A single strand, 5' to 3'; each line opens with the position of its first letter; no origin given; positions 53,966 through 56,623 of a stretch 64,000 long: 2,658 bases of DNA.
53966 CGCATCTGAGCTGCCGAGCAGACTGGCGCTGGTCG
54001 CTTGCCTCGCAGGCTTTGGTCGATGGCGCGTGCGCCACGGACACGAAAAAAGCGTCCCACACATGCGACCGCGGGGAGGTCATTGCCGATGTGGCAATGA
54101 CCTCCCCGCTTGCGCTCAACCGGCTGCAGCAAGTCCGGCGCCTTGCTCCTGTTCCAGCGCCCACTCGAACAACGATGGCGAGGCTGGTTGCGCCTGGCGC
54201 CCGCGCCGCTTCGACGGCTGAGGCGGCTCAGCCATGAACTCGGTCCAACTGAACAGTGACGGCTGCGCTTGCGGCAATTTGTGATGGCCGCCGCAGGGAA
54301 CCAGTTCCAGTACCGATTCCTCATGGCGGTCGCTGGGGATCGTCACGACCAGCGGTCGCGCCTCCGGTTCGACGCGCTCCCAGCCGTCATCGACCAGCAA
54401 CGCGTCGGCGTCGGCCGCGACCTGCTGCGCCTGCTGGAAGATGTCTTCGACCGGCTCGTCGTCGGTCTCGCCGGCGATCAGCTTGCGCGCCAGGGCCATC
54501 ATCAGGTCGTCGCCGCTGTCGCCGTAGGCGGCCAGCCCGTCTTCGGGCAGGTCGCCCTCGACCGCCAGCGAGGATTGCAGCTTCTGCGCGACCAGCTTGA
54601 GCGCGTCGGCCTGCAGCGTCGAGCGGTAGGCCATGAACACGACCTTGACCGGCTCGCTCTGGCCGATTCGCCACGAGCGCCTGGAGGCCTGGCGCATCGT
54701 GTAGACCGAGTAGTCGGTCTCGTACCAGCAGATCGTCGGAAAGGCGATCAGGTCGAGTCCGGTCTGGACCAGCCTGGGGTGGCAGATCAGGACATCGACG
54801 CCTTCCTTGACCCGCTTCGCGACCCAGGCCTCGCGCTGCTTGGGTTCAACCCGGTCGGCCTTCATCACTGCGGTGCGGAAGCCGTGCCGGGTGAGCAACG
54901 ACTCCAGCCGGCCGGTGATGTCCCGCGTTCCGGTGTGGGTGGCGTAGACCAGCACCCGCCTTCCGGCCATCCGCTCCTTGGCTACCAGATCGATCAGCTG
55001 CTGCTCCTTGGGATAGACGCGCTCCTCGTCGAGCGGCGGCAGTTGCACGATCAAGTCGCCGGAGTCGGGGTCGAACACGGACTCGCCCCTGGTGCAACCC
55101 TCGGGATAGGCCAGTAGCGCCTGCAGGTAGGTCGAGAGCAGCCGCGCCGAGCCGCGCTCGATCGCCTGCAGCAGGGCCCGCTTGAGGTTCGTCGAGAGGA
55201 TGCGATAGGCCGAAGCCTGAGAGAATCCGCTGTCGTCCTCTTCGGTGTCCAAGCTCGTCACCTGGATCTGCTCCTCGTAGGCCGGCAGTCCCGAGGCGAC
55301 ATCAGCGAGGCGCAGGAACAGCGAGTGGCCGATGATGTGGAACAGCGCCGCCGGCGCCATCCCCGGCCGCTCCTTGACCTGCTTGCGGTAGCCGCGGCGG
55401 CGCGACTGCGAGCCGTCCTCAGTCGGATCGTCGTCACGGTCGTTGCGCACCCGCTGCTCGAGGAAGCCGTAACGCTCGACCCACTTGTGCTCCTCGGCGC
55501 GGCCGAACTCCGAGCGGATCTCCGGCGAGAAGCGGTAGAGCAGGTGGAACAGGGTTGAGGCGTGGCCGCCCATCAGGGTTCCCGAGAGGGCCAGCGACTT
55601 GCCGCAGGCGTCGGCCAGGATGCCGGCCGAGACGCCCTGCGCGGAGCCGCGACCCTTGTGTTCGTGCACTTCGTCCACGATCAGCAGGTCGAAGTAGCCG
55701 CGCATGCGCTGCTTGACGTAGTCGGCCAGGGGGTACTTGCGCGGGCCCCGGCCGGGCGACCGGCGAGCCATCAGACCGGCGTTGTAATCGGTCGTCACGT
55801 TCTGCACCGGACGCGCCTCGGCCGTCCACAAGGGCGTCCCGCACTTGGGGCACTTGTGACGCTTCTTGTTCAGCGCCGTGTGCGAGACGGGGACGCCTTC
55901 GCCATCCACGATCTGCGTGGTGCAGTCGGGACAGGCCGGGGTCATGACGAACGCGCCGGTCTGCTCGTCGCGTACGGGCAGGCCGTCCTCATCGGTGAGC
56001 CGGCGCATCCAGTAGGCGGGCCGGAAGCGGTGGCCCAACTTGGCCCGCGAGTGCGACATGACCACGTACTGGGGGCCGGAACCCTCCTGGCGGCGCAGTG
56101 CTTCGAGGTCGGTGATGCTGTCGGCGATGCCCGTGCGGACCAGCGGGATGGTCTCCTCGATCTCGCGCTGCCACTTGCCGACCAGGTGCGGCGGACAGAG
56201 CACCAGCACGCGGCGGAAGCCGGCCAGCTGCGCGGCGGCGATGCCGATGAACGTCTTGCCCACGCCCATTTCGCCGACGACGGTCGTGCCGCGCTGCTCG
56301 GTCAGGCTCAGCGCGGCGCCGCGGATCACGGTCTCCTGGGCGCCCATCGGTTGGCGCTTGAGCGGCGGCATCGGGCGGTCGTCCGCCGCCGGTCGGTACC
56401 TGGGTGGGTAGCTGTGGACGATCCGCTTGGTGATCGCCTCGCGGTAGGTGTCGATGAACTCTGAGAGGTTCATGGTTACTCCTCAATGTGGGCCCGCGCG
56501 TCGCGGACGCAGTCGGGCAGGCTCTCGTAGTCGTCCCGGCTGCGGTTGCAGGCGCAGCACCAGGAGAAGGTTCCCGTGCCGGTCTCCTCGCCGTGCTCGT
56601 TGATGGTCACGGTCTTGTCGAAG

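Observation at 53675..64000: Phage-like or integrative-element replication and recombination module with an orphan DNA methyltransferase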

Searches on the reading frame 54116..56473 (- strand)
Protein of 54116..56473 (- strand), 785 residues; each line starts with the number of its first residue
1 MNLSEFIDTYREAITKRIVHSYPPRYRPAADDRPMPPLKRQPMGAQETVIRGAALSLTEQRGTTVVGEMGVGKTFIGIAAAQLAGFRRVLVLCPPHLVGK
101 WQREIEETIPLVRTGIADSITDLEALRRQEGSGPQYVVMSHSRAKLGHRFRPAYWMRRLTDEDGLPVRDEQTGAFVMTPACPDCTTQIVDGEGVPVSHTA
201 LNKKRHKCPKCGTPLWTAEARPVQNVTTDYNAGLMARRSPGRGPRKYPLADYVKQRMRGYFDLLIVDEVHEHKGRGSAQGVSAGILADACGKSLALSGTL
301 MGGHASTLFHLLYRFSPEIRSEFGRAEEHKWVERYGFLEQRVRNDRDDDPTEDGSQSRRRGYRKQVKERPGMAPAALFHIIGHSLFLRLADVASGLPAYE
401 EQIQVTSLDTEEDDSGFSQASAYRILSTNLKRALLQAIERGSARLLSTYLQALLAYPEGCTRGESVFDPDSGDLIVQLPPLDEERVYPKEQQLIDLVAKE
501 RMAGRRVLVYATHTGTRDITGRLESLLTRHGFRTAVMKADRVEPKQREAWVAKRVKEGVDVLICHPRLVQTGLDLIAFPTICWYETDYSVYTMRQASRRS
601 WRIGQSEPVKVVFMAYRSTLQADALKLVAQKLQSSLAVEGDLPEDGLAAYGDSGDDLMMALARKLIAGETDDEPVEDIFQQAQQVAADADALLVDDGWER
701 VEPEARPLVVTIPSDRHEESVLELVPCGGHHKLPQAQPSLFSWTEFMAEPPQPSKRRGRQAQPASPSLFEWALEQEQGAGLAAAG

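Call 3: search_protein_families(library=pfam, proteins=[window:54116-56473:-], max_evalue=0.01)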
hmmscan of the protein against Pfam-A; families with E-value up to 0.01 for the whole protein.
window:54116-56473:- (785 aa): 3 families
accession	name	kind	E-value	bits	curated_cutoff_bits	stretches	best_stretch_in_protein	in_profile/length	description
PF00271.37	Helicase_C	-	2.8e-06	28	23.5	1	489-604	2-110/110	Helicase conserved C-terminal domain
PF04851.21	ResIII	-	8.1e-05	23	22.5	0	45-112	7-80/164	Type III restriction enzyme, res subunit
PF13401.12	AAA_22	-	0.0064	17.3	27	0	60-94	5-42/130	AAA domain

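Call 24: search_protein_families(library=padloc, proteins=[window:54116-56473:-], max_evalue=0.01)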
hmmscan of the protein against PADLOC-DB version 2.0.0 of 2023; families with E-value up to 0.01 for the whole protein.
window:54116-56473:- (785 aa): 13 families
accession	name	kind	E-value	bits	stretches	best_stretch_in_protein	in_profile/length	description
PDLC00633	ZorD1|ZorD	-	1.6e-08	31.1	1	485-613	729-852/908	"SWI2/SNF2 helicase, Mrr-like nuclease"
PDLC02842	DpdE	-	1.6e-06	24.1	1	389-617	922-1129/1176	DpdE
PDLC02850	DpdE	-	3.7e-06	23.1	1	489-632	1096-1235/1282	DpdE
PDLC02849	DpdE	-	7.5e-06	22.4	1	489-650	687-842/857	DpdE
PDLC00632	ZorD1|ZorD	-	5.5e-05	19.3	1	487-653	921-1086/1101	"SWI2/SNF2 helicase, Mrr-like nuclease"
PDLC02623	DrmD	-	6.5e-05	18.9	0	67-138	125-199/1040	DrmD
PDLC00628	ZorD1|ZorD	-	0.00011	18.1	1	530-613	858-941/1171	"SWI2/SNF2 helicase, Mrr-like nuclease"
PDLC02621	DrmD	-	0.00028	17.2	1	87-131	169-211/1040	DrmD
PDLC00627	ZorD1|ZorD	-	0.00071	15.6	0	554-612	900-958/1006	"SWI2/SNF2 helicase, Mrr-like nuclease"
PDLC02845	DpdE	-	0.00073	15.4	0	503-625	1141-1259/1293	DpdE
PDLC02618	DrmD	-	0.0017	15.8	1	64-132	130-199/273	DrmD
PDLC02500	BrxHI|BrxHII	-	0.0022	14.6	0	499-633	475-603/933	BrxHI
PDLC02620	DrmD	-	0.0041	13.1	0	504-634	484-608/1060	DrmD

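Call 25: search_protein_families(library=phrogs, proteins=[window:54116-56473:-], max_evalue=0.001)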
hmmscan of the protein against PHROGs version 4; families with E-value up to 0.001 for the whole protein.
window:54116-56473:- (785 aa): 4 families
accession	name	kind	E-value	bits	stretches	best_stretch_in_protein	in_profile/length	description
phrog_62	-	DNA, RNA and nucleotide metabolism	1.9e-36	126.1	1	30-637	686-1131/1881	DNA helicase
phrog_16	-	DNA, RNA and nucleotide metabolism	1.8e-05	24.2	1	59-304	289-420/986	DNA helicase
phrog_23807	-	unknown function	0.00032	19.6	0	67-111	153-201/1053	-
phrog_11354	-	unknown function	0.001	19.8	0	556-631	21-97/116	-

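Call 54: search_solved_structures(query=window:54116-56473:-, max_evalue=0.01)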
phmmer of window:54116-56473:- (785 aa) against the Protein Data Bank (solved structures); distinct sequences matched with E-value up to 0.01: 31.
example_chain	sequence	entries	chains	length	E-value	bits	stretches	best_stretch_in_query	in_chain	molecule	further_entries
7otq_K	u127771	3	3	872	1.4e-09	39.8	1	496-705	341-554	Chromodomain-helicase-DNA-binding protein 1-like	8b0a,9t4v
7epu_B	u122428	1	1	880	1.5e-09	39.8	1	496-705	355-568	Chromodomain-helicase-DNA-binding protein 1-like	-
7enn_K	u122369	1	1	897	1.6e-09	39.7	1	496-705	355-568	Chromodomain-helicase-DNA-binding protein 1-like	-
9ge5_G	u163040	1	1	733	4e-06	28.5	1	422-631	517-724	Chromatin-remodeling ATPase INO80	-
6hts_G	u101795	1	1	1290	4.7e-06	28.2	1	422-633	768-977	Chromatin-remodeling ATPase INO80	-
7zi4_G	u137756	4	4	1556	7.7e-06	27.5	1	422-633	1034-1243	Chromatin-remodeling ATPase INO80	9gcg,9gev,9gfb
6gej_M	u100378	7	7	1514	1.3e-05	26.8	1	490-646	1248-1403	Helicase SWR1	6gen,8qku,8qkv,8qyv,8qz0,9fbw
9b1d_A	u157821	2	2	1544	1.3e-05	26.7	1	490-646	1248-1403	Helicase SWR1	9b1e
8euf_Q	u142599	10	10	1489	4.3e-05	25.1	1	488-647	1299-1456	Chromatin-remodeling ATPase INO80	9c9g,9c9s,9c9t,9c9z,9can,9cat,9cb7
6fhs_G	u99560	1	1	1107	5.5e-05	24.7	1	492-633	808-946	Ino80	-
5vvr_M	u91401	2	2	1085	5.6e-05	24.7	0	544-614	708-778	DNA repair and recombination protein RAD26 | RAD26 isoform 1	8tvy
8oo7_G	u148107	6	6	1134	5.9e-05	24.6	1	492-633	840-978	Chromatin-remodeling ATPase Ino80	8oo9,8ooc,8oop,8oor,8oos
8atf_G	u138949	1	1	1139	6e-05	24.6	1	492-633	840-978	Ino80 ATPase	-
6fml_G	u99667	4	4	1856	0.00015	23.3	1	492-633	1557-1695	Ino80 | Ino80 ATPase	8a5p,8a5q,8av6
8eu9_Q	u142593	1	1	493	0.00026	22.5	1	488-622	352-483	Chromatin-remodeling ATPase INO80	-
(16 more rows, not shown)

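Call 63: find_related_loci(query=window:54116-56473:-, collection=viral_contigs, flank=10000)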
Query window:54116-56473:- (785 aa) in viral_contigs; peptide patterns used: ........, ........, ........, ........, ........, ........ (x = any residue, [..] = any of these).
7 stretches matched a pattern; 2 encode a relative of the query (tblastn E <= 1e-3); 2 distinct loci.
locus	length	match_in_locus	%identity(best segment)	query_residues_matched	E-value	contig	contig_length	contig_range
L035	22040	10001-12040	33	2-689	1e-98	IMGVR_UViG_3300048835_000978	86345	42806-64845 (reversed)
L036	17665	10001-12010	30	46-666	3e-69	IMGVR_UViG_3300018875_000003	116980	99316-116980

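Call 67: search_dna_similar(query=window:54116-56473:-, collection=plasmids, mode=protein, max_rows=15)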
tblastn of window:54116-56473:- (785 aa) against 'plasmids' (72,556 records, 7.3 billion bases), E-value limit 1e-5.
Records with a match: 333; places in all: 465; records where one place covers at least 80% of the query: 42.
Best place of each record, by identity: <60% 333.
By first word of the organism name: Bacillus 240; Vibrio 10; Paenibacillus 10; Cytobacillus 7; Clostridium 7; Lactococcus 6; Pseudomonas 4; Alicyclobacillus 4; Thermus 3; Stutzerimonas 3; and 35 more.
By predicted mobility (MOB-suite, as given by PLSDB): non-mobilizable 210; conjugative 117; mobilizable 6.
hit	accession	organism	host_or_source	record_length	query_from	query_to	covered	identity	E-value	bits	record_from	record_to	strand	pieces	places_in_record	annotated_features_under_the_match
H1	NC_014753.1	Oceanithermus profundus DSM 14977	deep sea hot vent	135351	38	671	81%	42.5%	2e-126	424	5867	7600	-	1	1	helicase-related protein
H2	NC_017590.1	Thermus thermophilus JL-18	-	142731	40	665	80%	41.4%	4e-121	409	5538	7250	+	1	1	helicase-related protein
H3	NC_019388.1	Thermus oshimai JL-2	-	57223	40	665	80%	41.4%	5e-121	409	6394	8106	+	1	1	DEAD/DEAH box helicase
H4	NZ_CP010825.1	Thermus aquaticus Y51MC23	-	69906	40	665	80%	41.0%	4e-116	394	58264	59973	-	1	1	DEAD/DEAH box helicase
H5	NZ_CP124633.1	Pseudomonas aeruginosa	Homo sapiens,Wound/Abscess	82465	1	679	84%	37.1%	2e-81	395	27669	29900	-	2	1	DEAD/DEAH box helicase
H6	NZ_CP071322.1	Nitrogeniibacter aestuarii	pure culture,sediment in spartina ...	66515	1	666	85%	36.4%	9e-78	395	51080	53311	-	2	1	DEAD/DEAH box helicase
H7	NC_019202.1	Pseudomonas aeruginosa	airways of a cystic fibrosis patient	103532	1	674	86%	35.5%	3e-81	396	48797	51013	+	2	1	DEAD/DEAH box helicase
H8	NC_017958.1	Tistrella mobilis KA081020-065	-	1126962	38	667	80%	37.6%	3e-82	418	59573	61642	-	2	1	record has no annotation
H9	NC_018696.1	Paraburkholderia phenoliruptrix BR3459a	Mimosa flocculosa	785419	38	669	77%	38.8%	2e-80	390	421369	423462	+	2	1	DEAD/DEAH box helicase family protein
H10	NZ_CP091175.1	Stutzerimonas stutzeri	cell culture,wwtp active sludge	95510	38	667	80%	37.3%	2e-77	384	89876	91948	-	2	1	DEAD/DEAH box helicase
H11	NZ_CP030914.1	Pseudomonas aeruginosa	Homo sapiens,sputum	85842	1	659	84%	35.5%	3e-77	385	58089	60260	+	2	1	DEAD/DEAH box helicase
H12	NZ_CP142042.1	Pseudomonas veronii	cell culture,ground water from aniline ...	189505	1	667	85%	34.5%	4e-101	350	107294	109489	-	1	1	DEAD/DEAH box helicase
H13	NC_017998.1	Thermoanaerobacterium saccharolyticum JW/SL-YS485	-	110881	38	668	80%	35.8%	1e-128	431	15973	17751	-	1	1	DEAD/DEAH box helicase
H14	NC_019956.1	Thermoanaerobacterium thermosaccharolyticum M0795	-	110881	38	668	80%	35.8%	1e-128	431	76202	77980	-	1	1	DEAD/DEAH box helicase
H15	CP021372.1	Rhizobium sp. ACO-34A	Agave americana L.,cell ...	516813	38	667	80%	35.3%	9e-106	364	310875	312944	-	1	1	DEAD/DEAH box helicase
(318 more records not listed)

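Call 68: search_dna_similar(query=window:54116-56473:-, collection=phages, mode=protein, max_rows=10)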
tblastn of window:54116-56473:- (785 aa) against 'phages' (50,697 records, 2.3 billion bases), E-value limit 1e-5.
Records with a match: 15; places in all: 15; records where one place covers at least 80% of the query: 4.
Best place of each record, by identity: <60% 15.
By first word of the organism name: Arthrobacter 10; Bacteriophage 4; uncultured 1.
By host as written in the record: Arthrobacter sp. ATCC 21022 9; - 5; Arthrobacter sp. 21022 1.
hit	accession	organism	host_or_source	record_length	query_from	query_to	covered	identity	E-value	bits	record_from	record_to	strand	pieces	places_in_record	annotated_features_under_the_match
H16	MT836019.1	Bacteriophage sp.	human fecal samples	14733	1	668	85%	35.6%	2e-80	395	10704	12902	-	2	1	record has no annotation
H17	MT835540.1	Bacteriophage sp.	human fecal samples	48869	1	668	85%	33.8%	1e-99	345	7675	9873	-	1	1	record has no annotation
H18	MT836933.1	Bacteriophage sp.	human fecal samples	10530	45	678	81%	33.4%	4e-82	293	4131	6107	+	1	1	record has no annotation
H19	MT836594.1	Bacteriophage sp.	human fecal samples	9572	45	678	81%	32.1%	5e-79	283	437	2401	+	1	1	record has no annotation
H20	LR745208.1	uncultured phage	metagenomic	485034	65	647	62%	30.0%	1e-30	206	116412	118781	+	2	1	record has no annotation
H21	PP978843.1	Arthrobacter phage PinkFriday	Arthrobacter sp. ATCC 21022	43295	224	631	52%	23.0%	3e-6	57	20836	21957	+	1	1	25: DNA helicase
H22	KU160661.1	Arthrobacter phage Pumancara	Arthrobacter sp. ATCC 21022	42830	224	631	52%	23.0%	4e-6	57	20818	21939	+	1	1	25: DNA helicase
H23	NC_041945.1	Arthrobacter phage Pumancara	Arthrobacter sp. ATCC 21022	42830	224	631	52%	23.0%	4e-6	57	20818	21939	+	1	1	25: DNA helicase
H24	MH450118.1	Arthrobacter phage Herb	Arthrobacter sp. ATCC 21022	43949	224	631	52%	23.0%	8e-6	56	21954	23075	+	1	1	26: DNA helicase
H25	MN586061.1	Arthrobacter phage Maria1952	Arthrobacter sp. 21022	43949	224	631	52%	23.0%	8e-6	56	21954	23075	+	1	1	26: DNA helicase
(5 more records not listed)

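Call 69: get_annotated_region(hit=H1, flank=9000)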
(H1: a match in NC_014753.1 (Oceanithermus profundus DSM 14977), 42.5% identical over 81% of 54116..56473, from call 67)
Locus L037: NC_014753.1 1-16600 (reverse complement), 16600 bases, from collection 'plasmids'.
description: Oceanithermus profundus DSM 14977 plasmid pOCEPR01, complete sequence
organism: Oceanithermus profundus DSM 14977 (NCBI taxid 670487)
taxonomy: Bacteria; Deinococcota; Deinococci; Thermales; Thermaceae; Oceanithermus; Oceanithermus profundus; Oceanithermus profundus DSM 14977
host: -; source: deep sea hot vent; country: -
typing (MOB-suite, as given by PLSDB): conjugative; replicon rep_cluster_1819; relaxase MOBC; mating-pair formation MPF_T
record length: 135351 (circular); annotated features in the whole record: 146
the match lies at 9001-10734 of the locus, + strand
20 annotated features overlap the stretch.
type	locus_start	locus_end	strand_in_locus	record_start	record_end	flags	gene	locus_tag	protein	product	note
CDS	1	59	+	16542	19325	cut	-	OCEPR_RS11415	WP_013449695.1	adenosylcobalamin-dependent ribonucleoside-diphosphate reductase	-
CDS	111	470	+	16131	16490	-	-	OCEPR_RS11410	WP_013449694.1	antitoxin Xre/MbcA/ParS toxin-binding domain-containing protein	-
CDS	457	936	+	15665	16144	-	-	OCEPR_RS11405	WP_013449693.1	RES family NAD+ phosphorylase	-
CDS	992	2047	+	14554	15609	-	-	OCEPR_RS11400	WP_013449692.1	hypothetical protein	-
CDS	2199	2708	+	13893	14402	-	-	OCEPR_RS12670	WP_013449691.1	hypothetical protein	-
CDS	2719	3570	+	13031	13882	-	-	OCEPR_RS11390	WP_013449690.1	ArdC-like ssDNA-binding domain-containing protein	-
CDS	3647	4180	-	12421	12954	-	-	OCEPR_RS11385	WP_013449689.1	hypothetical protein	-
CDS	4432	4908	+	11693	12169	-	-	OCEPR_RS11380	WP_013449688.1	hypothetical protein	-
CDS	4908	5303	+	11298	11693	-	-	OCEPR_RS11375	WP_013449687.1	hypothetical protein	-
CDS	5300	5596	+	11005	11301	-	-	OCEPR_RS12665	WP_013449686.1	hypothetical protein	-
CDS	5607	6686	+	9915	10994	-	-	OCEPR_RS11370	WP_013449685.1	hypothetical protein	-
CDS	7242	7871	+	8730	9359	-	-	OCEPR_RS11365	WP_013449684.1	hypothetical protein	-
CDS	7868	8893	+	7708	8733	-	-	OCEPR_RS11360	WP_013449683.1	DUF6094 domain-containing protein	-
CDS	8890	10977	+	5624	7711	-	-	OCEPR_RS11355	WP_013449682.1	helicase-related protein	-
CDS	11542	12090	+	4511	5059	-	dcd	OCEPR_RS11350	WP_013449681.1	dCTP deaminase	GO:0009394 - 2'-deoxyribonucleotide metabolic process [Evidence IEA]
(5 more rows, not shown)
